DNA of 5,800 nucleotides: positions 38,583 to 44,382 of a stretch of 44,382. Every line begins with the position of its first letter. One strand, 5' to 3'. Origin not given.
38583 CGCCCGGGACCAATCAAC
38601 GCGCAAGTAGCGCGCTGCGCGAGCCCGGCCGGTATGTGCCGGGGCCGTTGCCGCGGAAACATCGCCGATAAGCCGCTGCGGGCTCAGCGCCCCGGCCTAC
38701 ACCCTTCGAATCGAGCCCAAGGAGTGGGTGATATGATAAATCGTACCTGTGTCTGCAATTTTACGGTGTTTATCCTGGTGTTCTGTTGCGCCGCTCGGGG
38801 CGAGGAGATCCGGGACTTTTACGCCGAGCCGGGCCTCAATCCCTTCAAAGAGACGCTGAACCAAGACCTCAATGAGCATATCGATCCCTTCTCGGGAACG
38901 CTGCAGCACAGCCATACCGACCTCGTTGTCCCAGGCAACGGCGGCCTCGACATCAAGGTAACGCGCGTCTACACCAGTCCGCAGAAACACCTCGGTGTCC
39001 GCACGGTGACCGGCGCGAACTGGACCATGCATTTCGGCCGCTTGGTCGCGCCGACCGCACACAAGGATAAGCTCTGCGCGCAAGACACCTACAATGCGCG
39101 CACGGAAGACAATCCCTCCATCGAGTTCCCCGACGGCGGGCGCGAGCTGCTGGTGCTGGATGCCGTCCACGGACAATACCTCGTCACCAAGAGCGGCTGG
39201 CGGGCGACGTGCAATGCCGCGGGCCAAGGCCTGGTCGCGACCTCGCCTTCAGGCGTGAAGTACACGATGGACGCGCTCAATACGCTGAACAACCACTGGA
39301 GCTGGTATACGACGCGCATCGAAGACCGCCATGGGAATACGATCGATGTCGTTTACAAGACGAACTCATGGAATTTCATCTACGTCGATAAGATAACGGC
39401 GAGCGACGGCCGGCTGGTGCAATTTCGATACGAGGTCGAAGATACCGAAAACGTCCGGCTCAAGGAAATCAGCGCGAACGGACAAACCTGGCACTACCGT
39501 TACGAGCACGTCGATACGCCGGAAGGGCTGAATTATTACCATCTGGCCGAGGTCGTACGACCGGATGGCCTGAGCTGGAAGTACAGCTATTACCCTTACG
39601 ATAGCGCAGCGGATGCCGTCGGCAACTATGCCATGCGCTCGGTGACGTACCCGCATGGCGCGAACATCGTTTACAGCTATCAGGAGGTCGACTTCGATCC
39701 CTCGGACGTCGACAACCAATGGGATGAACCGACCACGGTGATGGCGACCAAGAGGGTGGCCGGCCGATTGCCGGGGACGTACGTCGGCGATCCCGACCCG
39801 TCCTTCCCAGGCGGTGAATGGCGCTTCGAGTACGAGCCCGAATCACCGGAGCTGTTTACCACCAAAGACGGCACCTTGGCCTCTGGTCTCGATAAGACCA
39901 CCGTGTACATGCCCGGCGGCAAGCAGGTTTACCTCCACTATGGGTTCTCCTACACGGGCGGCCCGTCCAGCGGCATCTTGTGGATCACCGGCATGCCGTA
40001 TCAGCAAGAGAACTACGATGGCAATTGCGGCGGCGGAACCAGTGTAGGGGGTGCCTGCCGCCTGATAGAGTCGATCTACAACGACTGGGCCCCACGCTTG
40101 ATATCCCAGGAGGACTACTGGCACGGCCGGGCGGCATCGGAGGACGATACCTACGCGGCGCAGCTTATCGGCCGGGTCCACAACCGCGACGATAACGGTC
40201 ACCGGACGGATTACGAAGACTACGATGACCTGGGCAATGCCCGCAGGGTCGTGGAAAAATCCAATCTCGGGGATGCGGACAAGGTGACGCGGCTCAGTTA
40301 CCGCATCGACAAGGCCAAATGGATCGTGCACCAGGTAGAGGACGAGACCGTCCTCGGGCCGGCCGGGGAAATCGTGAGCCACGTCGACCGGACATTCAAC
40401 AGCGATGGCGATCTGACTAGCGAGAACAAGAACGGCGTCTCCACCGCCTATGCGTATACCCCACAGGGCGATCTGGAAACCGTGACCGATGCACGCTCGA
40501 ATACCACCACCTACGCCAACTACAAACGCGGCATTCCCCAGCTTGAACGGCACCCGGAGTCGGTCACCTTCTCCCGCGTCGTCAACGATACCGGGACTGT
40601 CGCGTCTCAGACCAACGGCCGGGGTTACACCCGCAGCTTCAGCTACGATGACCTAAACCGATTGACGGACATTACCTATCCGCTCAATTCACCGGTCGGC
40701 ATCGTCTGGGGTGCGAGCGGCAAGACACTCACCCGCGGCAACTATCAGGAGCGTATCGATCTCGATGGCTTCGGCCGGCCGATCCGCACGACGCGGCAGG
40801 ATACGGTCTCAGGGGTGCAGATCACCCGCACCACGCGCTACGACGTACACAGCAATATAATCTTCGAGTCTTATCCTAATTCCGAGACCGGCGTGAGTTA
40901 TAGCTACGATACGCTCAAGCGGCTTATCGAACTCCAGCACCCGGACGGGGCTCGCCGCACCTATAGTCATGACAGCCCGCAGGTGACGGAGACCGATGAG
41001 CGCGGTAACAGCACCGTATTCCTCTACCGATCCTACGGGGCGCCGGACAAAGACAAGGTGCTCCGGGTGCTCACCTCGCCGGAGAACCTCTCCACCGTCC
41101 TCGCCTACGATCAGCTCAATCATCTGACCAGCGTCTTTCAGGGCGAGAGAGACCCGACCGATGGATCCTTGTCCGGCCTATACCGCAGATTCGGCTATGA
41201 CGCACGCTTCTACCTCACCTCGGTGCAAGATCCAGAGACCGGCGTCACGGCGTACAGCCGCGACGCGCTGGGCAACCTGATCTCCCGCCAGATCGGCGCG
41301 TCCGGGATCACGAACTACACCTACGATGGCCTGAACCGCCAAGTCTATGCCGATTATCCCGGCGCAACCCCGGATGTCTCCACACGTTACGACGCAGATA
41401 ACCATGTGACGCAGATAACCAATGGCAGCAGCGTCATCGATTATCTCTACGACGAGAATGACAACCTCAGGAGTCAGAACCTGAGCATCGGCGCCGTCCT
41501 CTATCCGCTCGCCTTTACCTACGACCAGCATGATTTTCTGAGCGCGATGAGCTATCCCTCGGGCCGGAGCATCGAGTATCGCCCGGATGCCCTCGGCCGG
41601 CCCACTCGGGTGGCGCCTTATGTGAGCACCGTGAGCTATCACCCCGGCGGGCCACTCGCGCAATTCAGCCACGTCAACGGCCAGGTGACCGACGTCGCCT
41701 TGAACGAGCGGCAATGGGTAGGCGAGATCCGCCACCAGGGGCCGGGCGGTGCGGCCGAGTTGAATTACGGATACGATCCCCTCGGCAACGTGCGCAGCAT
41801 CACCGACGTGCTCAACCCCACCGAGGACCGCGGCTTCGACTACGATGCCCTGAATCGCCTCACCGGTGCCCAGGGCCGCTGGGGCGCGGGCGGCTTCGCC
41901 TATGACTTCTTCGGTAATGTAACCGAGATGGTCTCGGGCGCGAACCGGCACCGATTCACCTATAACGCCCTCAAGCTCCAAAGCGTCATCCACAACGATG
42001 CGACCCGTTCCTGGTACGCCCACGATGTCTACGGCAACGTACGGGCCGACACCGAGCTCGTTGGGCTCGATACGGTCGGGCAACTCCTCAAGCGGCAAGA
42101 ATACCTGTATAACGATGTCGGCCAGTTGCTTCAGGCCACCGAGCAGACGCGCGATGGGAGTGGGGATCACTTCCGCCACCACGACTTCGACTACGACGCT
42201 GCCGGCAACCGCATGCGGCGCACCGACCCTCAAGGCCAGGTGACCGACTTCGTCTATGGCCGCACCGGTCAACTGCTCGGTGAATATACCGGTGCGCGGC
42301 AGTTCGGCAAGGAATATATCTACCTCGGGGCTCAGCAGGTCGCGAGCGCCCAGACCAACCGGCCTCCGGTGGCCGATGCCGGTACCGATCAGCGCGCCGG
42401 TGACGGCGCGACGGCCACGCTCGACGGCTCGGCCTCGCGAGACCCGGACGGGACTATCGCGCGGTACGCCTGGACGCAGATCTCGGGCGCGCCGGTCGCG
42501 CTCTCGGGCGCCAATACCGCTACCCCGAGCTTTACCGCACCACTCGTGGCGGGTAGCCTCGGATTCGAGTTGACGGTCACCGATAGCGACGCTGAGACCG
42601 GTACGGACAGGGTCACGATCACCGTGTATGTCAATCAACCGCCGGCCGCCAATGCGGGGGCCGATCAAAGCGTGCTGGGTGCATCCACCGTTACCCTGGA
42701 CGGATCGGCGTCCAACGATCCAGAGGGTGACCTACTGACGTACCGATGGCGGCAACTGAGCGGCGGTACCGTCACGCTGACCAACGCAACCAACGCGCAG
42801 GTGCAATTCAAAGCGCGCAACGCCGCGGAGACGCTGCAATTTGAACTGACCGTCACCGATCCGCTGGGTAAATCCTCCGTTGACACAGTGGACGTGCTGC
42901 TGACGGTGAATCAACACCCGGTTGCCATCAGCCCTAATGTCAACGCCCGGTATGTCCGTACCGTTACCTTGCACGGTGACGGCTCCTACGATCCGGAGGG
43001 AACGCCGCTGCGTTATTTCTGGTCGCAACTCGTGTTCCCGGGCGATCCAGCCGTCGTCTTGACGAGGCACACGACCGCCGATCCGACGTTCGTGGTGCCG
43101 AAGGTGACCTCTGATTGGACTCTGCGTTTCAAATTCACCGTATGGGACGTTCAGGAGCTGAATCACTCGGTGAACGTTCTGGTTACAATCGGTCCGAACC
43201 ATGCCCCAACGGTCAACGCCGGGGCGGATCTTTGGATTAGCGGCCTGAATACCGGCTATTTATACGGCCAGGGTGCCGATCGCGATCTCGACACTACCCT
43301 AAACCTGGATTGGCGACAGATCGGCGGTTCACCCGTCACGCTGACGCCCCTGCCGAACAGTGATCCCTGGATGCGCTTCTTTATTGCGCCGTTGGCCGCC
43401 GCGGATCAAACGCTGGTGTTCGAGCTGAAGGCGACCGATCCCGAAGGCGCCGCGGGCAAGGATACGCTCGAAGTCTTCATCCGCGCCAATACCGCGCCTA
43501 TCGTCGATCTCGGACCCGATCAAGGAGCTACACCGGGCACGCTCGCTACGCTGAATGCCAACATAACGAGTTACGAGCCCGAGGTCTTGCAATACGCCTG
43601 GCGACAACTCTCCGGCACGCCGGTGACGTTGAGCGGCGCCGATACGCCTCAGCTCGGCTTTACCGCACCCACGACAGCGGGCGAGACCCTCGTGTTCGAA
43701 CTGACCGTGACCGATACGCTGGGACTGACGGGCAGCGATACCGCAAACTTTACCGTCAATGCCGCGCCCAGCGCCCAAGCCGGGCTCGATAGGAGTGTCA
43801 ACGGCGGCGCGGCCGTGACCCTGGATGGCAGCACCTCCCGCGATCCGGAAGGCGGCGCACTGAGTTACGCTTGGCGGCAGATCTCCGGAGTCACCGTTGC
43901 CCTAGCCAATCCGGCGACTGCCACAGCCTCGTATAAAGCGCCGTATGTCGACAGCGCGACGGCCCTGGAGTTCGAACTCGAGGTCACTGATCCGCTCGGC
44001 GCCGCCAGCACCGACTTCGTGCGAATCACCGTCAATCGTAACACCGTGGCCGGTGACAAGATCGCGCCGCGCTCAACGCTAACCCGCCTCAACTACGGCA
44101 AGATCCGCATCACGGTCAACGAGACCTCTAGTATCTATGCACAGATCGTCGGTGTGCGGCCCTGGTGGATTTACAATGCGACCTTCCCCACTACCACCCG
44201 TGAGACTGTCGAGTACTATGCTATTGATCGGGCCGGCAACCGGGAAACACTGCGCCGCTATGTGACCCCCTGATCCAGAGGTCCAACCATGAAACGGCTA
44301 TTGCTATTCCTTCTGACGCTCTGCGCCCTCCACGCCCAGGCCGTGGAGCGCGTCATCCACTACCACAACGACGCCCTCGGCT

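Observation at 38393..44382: Candidate undescribed system: Sec-exported split Rhs locus (small Pro-rich protein + shell-PKD adhesin-like giant + separately secreted core protein)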

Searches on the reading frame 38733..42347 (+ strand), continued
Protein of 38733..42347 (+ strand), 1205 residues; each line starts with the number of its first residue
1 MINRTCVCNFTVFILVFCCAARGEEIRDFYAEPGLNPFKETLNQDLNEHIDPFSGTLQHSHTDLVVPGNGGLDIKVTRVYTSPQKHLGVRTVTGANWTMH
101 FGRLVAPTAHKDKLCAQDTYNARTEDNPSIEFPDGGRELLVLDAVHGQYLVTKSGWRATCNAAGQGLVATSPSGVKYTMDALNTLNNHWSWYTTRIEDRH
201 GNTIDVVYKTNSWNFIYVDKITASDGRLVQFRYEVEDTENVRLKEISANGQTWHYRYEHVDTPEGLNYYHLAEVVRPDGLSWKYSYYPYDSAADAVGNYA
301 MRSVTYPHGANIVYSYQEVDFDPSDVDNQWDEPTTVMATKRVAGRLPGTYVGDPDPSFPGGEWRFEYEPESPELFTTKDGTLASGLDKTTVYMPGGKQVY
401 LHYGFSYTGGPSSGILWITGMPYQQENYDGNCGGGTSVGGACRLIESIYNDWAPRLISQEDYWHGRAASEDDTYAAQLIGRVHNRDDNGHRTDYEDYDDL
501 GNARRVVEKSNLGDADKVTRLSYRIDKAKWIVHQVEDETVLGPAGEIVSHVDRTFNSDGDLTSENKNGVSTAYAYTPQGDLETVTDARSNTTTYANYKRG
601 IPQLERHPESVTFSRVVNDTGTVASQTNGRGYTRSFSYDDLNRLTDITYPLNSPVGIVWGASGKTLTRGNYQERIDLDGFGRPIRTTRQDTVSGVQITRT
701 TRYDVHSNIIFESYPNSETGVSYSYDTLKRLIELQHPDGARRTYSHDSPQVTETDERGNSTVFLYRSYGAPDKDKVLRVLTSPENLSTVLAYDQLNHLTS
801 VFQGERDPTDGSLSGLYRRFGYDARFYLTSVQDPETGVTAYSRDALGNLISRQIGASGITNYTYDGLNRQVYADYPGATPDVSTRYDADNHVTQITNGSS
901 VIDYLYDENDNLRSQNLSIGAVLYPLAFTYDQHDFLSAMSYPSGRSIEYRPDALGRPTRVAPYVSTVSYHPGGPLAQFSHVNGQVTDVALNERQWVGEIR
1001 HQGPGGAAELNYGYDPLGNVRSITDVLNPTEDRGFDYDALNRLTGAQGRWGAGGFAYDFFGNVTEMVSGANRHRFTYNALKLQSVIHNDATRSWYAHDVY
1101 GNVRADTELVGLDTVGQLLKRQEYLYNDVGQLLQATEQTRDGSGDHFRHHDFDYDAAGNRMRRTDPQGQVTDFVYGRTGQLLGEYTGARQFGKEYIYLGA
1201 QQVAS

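Call 78: search_dna_similar(query=window:38733-42347:+, collection=plasmids, mode=protein, max_evalue=1e-20, max_rows=15)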
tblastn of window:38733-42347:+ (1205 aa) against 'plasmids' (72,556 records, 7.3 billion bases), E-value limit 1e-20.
Records with a match: 673; places in all: 686; records where one place covers at least 80% of the query: 0.
Best place of each record, by identity: <60% 673.
By first word of the organism name: Klebsiella 200; Salmonella 152; Escherichia 119; Vibrio 52; Citrobacter 39; Enterobacter 21; Providencia 20; Proteus 15; Aeromonas 10; Alteromonas 8; and 16 more.
By predicted mobility (MOB-suite, as given by PLSDB): conjugative 626; mobilizable 32; non-mobilizable 15.
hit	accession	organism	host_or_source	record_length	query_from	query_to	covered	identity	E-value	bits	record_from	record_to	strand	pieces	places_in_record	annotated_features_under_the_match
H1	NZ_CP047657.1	Paraglaciecola mesophila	Neopyropia tenera,whole organism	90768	271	1204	78%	25.9%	3e-45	187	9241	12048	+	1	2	RHS repeat-associated core domain-containing protein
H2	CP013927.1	Alteromonas stellipolaris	-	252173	417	1204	65%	25.6%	3e-50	203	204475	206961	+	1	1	hypothetical protein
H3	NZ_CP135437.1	Streptococcus sp. DTU_2020_1001019_1_SI_AUS_MUR_006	Homo sapiens,urine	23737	360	1181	68%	24.2%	9e-21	107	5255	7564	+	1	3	RHS repeat-associated core domain-containing protein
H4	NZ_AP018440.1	Undibacterium sp. KW1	-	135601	451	1187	61%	24.7%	8e-22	110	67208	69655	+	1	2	LysM peptidoglycan-binding domain-containing protein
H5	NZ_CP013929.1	Alteromonas mediterranea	seawater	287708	494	1204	59%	24.8%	6e-40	170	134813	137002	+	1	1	RHS repeat protein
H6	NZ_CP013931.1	Alteromonas mediterranea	seawater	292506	494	1204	59%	24.8%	6e-40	170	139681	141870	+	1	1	RHS repeat protein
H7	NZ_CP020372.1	Candidatus Thiodictyon syntrophicum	meromictic lake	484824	568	1205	53%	27.5%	3e-42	177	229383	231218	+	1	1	RHS repeat-associated core domain-containing protein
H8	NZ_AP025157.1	Vibrio penaeicida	Penaeus japonicus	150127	571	1204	53%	26.3%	2e-27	129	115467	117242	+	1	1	RHS repeat-associated core domain-containing protein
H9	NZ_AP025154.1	Vibrio penaeicida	Penaeus japonicus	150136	571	1204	53%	26.3%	2e-27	129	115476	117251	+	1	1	RHS repeat-associated core domain-containing protein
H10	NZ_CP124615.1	Vibrio sp. YMD68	pure culture,sediment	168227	571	1204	53%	26.2%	9e-27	127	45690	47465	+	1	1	RHS repeat-associated core domain-containing protein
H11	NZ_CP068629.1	Vibrio parahaemolyticus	Penaeus vannamei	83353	571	1204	53%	26.1%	6e-26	124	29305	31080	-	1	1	RHS repeat-associated core domain-containing protein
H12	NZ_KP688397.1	Vibrio parahaemolyticus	shrimp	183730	571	1204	53%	26.1%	6e-26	124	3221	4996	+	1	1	RHS repeat-associated core domain-containing protein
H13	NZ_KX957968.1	Vibrio alginolyticus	shrimip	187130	571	1204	53%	26.1%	6e-26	124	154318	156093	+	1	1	RHS repeat-associated core domain-containing protein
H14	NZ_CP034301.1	Vibrio parahaemolyticus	Penaeus vannamei,AHPND infected ...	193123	571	1204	53%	26.1%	6e-26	124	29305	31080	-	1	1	RHS repeat-associated core domain-containing protein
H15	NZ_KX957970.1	Vibrio parahaemolyticus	shrimp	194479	571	1204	53%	26.1%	6e-26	124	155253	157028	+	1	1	RHS repeat-associated core domain-containing protein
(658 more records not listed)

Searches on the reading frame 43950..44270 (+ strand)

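Call 55: search_protein_families(library=pfam, proteins=[window:43950-44270:+], max_evalue=0.001)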
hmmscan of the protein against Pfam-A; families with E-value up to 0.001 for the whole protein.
window:43950-44270:+ (107 aa): 0 families

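Call 70: search_protein_families(library=pfam, proteins=[window:43950-44270:+], max_evalue=1)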
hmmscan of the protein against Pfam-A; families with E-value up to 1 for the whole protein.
window:43950-44270:+ (107 aa): 2 families
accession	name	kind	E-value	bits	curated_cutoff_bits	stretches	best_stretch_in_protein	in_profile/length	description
PF22352.2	K319L-like_PKD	-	0.03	14.8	27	1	5-28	61-84/84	K319L-like, PKD domain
PF22052.2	DUF6937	-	0.06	13.1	27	1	45-86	73-112/228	Domain of unknown function (DUF6937)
